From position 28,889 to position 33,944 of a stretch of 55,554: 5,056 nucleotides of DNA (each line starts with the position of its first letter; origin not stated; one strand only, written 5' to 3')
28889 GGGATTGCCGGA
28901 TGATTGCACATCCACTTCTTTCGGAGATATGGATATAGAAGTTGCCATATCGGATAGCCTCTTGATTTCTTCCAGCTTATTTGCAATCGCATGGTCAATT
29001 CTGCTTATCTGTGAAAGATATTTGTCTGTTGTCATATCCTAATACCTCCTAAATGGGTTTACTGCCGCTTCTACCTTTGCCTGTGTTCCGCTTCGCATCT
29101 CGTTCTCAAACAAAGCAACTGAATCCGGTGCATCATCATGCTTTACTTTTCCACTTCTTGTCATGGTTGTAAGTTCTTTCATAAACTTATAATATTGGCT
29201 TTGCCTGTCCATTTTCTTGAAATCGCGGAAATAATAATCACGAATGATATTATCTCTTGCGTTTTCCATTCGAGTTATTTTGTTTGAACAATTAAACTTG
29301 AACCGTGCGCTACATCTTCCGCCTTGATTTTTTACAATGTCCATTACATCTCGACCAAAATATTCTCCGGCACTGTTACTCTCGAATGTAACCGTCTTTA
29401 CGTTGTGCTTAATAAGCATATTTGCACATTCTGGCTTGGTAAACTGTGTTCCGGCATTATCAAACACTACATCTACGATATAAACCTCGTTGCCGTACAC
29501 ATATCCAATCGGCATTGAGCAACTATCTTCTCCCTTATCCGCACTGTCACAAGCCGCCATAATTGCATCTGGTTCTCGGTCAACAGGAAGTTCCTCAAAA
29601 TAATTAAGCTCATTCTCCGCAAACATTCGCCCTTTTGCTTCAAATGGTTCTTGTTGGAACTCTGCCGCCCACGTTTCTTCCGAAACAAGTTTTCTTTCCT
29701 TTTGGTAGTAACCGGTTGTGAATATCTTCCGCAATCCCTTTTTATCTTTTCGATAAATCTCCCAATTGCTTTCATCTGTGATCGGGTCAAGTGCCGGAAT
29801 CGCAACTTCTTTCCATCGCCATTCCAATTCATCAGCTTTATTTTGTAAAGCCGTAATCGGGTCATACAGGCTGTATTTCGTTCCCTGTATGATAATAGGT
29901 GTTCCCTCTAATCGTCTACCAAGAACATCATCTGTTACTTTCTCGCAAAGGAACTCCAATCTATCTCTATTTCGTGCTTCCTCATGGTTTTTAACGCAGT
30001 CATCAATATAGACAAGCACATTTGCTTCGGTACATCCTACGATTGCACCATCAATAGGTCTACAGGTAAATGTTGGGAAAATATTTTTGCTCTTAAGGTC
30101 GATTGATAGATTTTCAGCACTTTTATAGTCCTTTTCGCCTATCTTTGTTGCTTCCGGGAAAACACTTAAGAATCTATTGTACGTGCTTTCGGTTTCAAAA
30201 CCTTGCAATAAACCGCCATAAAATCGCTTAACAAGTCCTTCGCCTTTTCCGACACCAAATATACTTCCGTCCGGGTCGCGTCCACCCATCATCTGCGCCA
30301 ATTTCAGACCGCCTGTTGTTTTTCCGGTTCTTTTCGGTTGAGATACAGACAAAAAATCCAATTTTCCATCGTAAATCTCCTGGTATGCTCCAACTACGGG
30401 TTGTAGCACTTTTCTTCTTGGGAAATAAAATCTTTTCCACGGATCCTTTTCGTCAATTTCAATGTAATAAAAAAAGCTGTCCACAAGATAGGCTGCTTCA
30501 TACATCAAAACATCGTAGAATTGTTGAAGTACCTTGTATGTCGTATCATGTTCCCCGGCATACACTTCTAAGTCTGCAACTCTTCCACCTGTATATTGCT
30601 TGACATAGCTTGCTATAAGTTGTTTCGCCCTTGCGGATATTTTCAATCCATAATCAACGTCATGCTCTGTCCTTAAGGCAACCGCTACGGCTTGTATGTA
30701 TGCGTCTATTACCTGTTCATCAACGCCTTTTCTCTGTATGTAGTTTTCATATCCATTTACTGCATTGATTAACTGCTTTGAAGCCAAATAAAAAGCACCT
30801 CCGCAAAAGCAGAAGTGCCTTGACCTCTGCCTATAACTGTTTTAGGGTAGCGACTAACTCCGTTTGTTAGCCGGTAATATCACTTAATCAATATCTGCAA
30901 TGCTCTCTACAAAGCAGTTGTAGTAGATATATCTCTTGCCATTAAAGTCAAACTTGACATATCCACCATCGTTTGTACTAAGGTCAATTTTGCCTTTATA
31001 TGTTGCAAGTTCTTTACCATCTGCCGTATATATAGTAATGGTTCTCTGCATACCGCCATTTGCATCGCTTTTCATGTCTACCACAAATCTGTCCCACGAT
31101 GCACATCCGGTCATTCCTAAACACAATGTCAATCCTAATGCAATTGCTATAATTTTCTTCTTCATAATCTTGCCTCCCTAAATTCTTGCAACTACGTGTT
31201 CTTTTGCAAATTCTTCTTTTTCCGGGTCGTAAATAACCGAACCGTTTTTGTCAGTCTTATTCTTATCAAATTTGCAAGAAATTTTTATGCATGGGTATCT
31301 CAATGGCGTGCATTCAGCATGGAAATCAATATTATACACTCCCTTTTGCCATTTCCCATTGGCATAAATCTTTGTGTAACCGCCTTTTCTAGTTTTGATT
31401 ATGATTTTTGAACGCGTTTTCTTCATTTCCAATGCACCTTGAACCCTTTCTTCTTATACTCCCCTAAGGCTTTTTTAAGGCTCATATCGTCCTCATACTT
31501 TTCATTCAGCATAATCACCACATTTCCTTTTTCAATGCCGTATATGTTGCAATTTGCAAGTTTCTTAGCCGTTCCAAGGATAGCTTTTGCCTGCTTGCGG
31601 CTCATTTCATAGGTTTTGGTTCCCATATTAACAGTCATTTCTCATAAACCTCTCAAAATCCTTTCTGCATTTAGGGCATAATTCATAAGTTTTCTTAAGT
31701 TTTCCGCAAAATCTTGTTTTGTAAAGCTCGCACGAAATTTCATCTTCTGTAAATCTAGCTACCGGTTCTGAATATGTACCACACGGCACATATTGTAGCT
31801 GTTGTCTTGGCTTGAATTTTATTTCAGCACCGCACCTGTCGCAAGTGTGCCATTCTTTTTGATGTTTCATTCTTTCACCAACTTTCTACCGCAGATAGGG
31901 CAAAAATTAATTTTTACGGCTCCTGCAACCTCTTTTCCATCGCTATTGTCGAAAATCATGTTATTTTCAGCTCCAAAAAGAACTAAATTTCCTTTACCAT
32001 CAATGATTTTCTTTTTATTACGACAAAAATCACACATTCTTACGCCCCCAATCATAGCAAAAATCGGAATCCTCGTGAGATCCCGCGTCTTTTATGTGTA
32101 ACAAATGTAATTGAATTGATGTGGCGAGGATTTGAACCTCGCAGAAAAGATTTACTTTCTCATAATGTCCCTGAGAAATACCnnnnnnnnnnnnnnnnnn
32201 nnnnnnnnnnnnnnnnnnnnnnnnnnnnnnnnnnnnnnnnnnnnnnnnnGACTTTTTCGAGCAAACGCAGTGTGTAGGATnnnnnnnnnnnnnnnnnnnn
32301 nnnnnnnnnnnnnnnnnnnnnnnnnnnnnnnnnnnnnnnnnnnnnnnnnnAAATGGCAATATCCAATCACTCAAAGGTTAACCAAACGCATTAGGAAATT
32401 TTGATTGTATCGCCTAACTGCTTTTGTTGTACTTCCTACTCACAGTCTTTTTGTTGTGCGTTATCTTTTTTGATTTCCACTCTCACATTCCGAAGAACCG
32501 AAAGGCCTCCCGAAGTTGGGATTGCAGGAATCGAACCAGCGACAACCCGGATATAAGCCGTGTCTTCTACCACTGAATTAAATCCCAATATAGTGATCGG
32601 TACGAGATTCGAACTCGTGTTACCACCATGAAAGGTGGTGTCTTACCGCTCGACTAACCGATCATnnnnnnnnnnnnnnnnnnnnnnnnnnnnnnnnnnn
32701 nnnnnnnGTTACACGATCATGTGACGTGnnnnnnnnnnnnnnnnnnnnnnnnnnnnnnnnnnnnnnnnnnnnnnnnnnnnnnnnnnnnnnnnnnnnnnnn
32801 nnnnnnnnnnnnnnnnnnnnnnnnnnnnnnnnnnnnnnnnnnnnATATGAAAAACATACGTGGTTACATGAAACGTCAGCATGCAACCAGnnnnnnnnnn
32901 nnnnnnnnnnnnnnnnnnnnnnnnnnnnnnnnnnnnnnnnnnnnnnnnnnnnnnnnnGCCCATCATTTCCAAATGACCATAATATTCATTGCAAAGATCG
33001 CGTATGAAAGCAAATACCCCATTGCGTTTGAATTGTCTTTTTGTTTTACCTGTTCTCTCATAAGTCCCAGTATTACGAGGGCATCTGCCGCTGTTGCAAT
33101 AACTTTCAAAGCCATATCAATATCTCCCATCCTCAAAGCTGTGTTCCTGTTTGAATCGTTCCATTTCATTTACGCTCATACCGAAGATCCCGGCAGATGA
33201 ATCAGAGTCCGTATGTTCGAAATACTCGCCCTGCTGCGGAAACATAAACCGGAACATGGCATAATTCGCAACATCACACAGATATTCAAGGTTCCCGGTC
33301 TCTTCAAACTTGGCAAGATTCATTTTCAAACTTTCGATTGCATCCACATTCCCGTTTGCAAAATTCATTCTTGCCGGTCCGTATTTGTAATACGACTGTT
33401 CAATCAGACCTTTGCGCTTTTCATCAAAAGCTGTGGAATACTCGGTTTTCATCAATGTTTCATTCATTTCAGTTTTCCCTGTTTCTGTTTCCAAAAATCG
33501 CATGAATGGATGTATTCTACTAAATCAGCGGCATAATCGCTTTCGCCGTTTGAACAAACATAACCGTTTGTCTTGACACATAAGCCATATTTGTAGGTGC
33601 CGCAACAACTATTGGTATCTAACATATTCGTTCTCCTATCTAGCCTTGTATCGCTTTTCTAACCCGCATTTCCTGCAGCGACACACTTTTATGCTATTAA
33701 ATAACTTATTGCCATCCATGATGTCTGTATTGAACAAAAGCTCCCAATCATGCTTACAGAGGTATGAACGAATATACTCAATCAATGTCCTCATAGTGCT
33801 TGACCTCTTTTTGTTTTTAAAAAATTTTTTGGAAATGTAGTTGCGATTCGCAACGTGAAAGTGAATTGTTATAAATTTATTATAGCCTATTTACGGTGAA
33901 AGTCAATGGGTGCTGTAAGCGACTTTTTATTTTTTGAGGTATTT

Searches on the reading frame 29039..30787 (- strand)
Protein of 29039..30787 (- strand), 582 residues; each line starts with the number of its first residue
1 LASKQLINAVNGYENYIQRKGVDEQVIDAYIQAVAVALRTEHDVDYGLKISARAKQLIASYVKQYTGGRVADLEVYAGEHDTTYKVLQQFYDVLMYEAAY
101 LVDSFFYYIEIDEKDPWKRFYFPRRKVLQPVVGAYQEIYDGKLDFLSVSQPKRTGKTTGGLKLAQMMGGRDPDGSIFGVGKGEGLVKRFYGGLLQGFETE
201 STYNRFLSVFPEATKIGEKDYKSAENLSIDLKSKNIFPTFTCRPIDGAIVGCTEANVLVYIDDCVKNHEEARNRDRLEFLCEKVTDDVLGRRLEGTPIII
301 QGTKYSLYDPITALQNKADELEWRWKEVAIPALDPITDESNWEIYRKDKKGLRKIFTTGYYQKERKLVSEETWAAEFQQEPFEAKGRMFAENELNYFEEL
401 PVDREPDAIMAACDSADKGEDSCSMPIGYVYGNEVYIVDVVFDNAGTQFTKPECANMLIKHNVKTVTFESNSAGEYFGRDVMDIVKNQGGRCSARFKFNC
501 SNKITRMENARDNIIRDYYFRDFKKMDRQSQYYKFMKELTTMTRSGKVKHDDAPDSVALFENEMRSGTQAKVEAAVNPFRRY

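Call 87: search_dna_similar(query=window:29039-30787:-, collection=phages, mode=protein, max_rows=15)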
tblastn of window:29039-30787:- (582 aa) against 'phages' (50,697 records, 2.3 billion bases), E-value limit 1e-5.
Records with a match: 125; places in all: 126; records where one place covers at least 80% of the query: 12.
Best place of each record, by identity: <60% 125.
By first word of the organism name: Streptococcus 33; Lactococcus 29; Yersinia 15; Bacteriophage 12; Clostridium 9; Staphylococcus 6; Bacteroides 6; Fusobacterium 2; Geobacillus 2; Porphyromonas 2; and 9 more.
By host as written in the record: - 19; Streptococcus thermophilus 14; Yersinia enterocolitica 13; Lactococcus lactis 11; Streptococcus thermophilus ST64987 8; Bacteroides fragilis DA503 3; Clostridium tetani ATCC 9441 2; Lactococcus cremoris DGCC6073 2; and 47 more.
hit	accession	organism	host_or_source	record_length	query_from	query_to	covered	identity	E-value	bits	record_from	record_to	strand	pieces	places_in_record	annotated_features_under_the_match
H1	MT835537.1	Bacteriophage sp.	human fecal samples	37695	77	579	86%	47.9%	8e-148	477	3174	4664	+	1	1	record has no annotation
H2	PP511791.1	Dulem virus 39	Propithecus coquereli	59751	1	580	100%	33.2%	3e-74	263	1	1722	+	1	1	terminase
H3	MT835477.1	Bacteriophage sp.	human fecal samples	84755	44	559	89%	31.5%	1e-61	226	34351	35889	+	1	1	record has no annotation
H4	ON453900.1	Clostridium phage Maintenon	[Clostridium] innocuum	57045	85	579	85%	32.5%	6e-67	242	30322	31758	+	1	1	terminase large subunit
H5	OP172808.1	Eggerthella phage EL753P1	Eggerthella lenta DA753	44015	86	582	85%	31.6%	5e-56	210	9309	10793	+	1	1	hypothetical protein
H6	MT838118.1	Bacteriophage sp.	human fecal samples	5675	90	579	84%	31.4%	5e-60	221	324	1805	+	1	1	record has no annotation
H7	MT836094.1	Bacteriophage sp.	human fecal samples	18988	93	558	80%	31.6%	2e-57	214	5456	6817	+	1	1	record has no annotation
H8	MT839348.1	Bacteriophage sp.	human fecal samples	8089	136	579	76%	32.9%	7e-61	224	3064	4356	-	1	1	record has no annotation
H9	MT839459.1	Bacteriophage sp.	human fecal samples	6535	136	579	76%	32.7%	7e-61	224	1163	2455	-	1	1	record has no annotation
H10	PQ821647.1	Clostridium phage HMD-PC1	Clostridium perfringens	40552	120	558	75%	30.3%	4e-35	147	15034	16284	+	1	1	terminase large subunit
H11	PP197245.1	Terrisporobacter phage TVCOM_ph1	Terrisporobacter sp. COM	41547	105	558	78%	29.2%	1e-28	127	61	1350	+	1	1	terminase large subunit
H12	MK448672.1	Streptococcus phage Javan117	Streptococcus dysgalactiae ASDSE_99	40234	104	558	78%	28.8%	7e-31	134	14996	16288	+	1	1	terminase large subunit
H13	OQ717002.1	Clostridium phage vB_CpeS-17DYC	Clostridium perfringens 012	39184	120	551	74%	29.8%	1e-31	137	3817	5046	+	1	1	terminase large subunit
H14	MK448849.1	Streptococcus phage Javan128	Streptococcus dysgalactiae ERR084991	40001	104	558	78%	28.3%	3e-29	129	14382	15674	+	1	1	terminase large subunit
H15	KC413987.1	Streptococcus phage phiSS12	Streptococcus suis SS12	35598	105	558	78%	27.7%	1e-25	118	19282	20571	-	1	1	putative phage terminase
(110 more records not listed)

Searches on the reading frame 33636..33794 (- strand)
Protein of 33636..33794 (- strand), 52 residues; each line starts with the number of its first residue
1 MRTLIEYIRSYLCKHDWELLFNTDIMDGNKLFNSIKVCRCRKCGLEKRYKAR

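Call 27: search_protein_families(library=pfam, proteins=[window:33636-33794:-], max_evalue=0.01)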
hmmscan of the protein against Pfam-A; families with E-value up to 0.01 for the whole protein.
window:33636-33794:- (52 aa): 0 families

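Call 28: search_protein_families(library=phrogs, proteins=[window:33636-33794:-], max_evalue=0.001)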
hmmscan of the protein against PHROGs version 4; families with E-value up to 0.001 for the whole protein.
window:33636-33794:- (52 aa): 1 family
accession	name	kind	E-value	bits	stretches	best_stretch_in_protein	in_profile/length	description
phrog_7696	-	unknown function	0.00066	20.5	1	3-44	19-52/78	-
